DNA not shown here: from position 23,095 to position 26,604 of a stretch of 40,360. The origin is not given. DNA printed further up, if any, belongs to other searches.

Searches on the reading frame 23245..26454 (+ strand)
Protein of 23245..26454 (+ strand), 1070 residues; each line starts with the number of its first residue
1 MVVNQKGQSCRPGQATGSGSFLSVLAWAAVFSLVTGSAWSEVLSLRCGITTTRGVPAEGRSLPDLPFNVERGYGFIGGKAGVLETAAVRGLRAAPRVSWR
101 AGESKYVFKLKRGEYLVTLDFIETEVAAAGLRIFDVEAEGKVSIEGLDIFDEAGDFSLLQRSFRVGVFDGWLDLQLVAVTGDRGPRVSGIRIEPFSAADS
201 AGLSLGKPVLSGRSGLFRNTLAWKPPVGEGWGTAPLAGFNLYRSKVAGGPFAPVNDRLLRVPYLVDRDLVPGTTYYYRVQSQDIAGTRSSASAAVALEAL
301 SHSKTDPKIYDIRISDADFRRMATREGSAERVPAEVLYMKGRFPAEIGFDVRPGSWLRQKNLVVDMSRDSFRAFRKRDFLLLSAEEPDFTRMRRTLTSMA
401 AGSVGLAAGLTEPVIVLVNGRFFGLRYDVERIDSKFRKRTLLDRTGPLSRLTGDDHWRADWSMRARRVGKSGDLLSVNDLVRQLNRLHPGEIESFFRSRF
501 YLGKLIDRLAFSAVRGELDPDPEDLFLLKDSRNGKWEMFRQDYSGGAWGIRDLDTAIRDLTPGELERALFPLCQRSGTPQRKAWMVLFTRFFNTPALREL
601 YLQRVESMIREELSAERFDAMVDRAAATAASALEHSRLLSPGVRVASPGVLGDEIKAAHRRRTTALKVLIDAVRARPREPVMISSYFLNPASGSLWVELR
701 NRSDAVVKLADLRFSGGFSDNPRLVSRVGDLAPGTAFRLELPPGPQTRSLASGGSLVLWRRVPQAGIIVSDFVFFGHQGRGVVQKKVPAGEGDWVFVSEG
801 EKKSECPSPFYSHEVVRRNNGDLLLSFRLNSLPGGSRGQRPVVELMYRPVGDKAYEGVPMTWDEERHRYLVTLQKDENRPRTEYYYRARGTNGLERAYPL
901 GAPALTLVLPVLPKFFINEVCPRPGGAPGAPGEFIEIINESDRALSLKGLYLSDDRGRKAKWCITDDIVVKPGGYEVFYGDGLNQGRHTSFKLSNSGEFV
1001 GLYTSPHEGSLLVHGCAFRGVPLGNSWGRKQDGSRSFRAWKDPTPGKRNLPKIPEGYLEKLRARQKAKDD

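Call 40: search_protein_families(library=pfam, proteins=[window:23245-26454:+], max_evalue=0.0001)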
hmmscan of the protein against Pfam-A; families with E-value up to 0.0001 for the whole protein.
window:23245-26454:+ (1070 aa): 3 families
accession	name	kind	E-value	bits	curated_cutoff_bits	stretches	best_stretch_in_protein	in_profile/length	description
PF08757.17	CotH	-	1.4e-21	77.7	23.8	1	358-641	12-296/322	CotH kinase protein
PF00932.25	LTD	-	4e-15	56.6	34.3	1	916-1005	9-97/109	Lamin Tail Domain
PF11721.14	Malectin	-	7.9e-11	42.6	23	1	106-178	67-141/163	Malectin domain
